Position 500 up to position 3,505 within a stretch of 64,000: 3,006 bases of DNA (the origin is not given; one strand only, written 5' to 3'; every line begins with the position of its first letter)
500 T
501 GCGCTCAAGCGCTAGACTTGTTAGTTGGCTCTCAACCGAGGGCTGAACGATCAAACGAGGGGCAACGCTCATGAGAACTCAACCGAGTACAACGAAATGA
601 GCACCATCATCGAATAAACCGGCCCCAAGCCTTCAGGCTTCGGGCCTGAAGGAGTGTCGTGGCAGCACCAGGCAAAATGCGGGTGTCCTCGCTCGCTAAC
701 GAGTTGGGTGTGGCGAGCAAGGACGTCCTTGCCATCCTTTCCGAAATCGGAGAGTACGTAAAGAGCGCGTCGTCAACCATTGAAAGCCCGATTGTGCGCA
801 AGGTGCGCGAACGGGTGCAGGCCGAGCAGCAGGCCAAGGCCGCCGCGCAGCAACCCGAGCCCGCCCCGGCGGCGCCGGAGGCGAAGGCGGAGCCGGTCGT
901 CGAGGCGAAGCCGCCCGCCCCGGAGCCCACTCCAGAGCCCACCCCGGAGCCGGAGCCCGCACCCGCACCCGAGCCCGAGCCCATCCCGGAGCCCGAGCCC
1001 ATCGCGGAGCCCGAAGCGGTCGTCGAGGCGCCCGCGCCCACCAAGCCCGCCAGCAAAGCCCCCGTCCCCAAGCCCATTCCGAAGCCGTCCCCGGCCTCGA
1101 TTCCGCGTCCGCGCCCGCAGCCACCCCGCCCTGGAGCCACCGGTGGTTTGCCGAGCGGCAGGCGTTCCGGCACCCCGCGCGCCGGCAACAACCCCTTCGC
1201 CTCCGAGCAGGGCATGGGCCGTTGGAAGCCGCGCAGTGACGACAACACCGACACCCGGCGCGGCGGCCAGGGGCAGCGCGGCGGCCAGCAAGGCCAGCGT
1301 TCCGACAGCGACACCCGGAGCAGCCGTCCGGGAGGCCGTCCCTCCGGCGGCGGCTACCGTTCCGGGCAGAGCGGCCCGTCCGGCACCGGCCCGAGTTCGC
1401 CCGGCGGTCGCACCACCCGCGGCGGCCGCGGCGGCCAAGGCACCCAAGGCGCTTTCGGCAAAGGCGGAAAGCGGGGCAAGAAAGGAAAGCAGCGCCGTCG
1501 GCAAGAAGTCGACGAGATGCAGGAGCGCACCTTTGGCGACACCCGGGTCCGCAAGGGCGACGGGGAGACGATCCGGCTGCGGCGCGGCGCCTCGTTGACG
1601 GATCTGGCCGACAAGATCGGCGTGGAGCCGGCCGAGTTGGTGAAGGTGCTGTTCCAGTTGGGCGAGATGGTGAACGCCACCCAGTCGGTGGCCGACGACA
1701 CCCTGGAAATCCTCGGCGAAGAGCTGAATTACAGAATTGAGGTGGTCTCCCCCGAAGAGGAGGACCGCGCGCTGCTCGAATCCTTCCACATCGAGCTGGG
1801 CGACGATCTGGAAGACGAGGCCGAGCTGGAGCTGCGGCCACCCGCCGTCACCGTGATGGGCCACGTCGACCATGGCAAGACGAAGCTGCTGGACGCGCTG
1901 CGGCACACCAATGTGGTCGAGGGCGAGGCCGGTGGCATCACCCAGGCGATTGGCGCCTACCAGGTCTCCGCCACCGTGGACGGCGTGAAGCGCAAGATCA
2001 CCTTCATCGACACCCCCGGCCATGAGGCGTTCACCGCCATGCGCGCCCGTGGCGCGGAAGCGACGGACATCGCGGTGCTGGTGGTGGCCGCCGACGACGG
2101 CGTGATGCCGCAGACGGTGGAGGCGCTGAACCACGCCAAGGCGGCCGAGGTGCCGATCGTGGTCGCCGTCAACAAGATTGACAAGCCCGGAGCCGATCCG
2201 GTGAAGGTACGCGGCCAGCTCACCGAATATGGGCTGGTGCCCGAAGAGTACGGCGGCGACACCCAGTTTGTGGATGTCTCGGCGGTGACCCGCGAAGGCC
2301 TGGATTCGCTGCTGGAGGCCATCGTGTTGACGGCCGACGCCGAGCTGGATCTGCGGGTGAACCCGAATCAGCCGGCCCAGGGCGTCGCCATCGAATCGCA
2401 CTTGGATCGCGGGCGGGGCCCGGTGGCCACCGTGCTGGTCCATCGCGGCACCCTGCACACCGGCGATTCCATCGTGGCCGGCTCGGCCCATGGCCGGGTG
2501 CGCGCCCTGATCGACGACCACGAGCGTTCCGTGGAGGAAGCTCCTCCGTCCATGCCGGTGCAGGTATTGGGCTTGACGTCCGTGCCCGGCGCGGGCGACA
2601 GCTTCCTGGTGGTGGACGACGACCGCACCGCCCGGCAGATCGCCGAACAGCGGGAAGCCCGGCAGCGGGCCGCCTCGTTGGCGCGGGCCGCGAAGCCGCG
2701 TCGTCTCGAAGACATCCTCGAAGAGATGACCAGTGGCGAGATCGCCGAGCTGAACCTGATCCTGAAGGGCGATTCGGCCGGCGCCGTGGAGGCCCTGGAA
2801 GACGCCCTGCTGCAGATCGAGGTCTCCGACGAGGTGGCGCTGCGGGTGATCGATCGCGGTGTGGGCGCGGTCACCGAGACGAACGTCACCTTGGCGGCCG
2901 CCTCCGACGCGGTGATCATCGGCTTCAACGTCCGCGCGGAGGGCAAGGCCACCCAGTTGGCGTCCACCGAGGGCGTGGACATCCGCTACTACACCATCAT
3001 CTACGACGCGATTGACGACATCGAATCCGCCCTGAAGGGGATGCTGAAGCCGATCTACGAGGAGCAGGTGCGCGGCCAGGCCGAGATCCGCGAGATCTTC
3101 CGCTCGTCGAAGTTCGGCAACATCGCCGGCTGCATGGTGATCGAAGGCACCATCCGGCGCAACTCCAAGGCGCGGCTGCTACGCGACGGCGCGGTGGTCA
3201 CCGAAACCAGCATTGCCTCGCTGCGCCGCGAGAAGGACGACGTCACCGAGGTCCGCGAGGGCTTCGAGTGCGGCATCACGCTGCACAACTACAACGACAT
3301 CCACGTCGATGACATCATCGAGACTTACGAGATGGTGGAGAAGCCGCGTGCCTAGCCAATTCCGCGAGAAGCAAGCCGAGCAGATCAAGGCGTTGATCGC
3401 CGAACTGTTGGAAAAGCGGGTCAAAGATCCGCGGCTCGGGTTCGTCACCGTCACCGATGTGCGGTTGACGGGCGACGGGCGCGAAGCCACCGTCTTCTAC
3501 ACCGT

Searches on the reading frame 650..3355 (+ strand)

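Call 67: search_protein_families(library=pfam, proteins=[window:650-3355:+], max_evalue=0.00001)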
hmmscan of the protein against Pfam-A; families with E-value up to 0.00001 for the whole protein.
window:650-3355:+ (901 aa): 7 families
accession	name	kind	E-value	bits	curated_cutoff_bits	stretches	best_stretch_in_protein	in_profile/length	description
PF11987.13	IF-2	-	4.1e-37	127.1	27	1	679-792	5-117/117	Translation-initiation factor 2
PF00009.33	GTP_EFTU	-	1.3e-36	126.4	26.5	1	400-560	6-184/188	Elongation factor Tu GTP binding domain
PF22042.2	EF-G_D2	-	5.2e-29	100.6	27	1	575-654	1-83/84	Elongation factor G domain 2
PF04760.21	IF2_N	-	1.1e-22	79.9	25.3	2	315-361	5-52/53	Translation initiation factor IF-2, N-terminal region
PF03144.31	GTP_EFTU_D2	-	1e-10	42.3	30.3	1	823-883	1-65/73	Elongation factor Tu domain 2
PF01926.29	MMR_HSR1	-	1.4e-08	35.3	21.9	1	400-509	2-113/113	50S ribosome-binding GTPase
PF00071.28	Ras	-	2.1e-06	27.9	21.6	1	401-559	3-157/162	Ras family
